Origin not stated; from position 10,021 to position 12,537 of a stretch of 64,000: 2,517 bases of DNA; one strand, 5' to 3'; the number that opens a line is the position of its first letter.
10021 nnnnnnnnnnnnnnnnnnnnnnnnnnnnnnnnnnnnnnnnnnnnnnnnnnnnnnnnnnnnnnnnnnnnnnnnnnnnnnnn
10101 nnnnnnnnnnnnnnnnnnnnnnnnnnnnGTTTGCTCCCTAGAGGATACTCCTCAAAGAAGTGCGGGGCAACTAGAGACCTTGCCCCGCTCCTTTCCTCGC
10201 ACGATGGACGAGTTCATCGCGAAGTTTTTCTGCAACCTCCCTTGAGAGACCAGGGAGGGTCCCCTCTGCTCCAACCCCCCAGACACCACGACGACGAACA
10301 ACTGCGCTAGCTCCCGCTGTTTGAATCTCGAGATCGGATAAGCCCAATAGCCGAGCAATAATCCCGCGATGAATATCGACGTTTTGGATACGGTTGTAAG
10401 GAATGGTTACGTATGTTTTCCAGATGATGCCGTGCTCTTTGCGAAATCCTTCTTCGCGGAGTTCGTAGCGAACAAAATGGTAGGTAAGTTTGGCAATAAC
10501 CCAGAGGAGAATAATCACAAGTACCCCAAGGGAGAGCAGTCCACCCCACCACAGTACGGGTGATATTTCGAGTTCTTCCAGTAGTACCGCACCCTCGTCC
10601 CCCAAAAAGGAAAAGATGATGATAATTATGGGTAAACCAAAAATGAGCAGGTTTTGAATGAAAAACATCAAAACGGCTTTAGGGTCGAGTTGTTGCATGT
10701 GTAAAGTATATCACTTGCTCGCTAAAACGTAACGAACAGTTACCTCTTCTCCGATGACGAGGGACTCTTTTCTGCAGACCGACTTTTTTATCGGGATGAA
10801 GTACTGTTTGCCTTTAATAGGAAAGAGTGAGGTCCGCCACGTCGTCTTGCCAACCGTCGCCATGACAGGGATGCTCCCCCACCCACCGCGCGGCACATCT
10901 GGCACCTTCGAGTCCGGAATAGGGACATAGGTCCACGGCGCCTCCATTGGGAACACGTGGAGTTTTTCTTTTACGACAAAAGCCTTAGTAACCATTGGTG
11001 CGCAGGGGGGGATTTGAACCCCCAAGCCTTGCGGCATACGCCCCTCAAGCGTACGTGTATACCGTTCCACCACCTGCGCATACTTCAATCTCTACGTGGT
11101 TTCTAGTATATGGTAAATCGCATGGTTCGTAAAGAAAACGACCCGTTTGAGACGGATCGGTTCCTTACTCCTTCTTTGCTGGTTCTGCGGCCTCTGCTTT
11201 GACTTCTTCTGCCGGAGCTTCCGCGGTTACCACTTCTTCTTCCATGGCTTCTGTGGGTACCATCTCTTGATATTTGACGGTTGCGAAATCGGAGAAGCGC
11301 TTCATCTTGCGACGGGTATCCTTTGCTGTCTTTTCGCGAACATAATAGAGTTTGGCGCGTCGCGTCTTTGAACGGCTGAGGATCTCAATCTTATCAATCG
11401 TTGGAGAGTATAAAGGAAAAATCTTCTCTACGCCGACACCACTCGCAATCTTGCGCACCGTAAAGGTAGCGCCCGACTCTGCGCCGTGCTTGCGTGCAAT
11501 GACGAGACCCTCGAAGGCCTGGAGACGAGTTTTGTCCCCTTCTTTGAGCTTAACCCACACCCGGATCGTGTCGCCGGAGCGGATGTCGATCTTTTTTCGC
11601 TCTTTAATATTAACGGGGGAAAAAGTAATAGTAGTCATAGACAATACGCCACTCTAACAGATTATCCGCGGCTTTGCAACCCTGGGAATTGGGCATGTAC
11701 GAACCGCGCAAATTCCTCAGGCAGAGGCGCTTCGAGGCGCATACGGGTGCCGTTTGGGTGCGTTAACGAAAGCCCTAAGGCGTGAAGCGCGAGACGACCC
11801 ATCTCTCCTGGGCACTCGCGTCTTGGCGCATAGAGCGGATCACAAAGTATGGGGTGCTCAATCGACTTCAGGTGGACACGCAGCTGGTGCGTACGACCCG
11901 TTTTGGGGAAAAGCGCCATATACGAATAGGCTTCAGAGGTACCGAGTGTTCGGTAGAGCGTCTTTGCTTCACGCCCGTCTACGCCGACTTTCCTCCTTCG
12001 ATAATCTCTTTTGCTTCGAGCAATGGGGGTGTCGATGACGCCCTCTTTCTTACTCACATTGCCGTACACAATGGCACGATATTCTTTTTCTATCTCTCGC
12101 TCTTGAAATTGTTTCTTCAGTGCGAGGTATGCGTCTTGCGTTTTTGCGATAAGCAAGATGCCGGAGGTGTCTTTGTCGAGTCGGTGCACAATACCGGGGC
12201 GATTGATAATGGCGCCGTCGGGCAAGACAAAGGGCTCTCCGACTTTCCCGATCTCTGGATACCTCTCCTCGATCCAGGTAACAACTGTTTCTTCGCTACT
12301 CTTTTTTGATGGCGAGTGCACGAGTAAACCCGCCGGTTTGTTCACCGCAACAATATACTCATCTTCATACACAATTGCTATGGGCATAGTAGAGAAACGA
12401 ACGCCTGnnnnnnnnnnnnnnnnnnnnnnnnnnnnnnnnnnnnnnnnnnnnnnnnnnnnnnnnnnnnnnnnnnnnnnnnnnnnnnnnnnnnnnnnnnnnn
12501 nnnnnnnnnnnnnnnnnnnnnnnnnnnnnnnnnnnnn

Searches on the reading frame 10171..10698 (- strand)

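Call 43: search_protein_families(library=pfam, proteins=[window:10171-10698:-], max_evalue=0.00001)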
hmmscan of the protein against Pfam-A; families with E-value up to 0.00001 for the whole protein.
window:10171-10698:- (175 aa): 1 family
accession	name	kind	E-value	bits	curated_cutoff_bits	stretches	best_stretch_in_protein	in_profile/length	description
PF03703.20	bPH_2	-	1.5e-17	64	22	1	73-163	1-78/78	Bacterial PH domain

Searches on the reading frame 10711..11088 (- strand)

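Call 66: search_protein_families(library=pfam, proteins=[window:10711-11088:-], max_evalue=0.0001)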
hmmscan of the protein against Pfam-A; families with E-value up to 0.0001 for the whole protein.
window:10711-11088:- (125 aa): 1 family
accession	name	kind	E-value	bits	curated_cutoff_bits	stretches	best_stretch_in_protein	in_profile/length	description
PF08922.17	DUF1905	-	7.4e-21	74.5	24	1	48-119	10-80/81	Domain of unknown function (DUF1905)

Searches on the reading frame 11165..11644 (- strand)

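Call 66: search_protein_families(library=pfam, proteins=[window:11165-11644:-], max_evalue=0.0001)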
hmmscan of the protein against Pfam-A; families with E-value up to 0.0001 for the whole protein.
window:11165-11644:- (159 aa): 1 family
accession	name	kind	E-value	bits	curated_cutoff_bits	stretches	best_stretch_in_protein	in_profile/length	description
PF01245.26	Ribosomal_L19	-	1.7e-36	125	22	1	17-113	14-109/111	Ribosomal protein L19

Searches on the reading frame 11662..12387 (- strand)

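Call 43: search_protein_families(library=pfam, proteins=[window:11662-12387:-], max_evalue=0.00001)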
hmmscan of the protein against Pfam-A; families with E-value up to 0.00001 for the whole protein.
window:11662-12387:- (241 aa): 1 family
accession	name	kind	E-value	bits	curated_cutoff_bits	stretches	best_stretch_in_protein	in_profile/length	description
PF00849.27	PseudoU_synth_2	-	3.6e-35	121.9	26.8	1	12-174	2-151/152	RNA pseudouridylate synthase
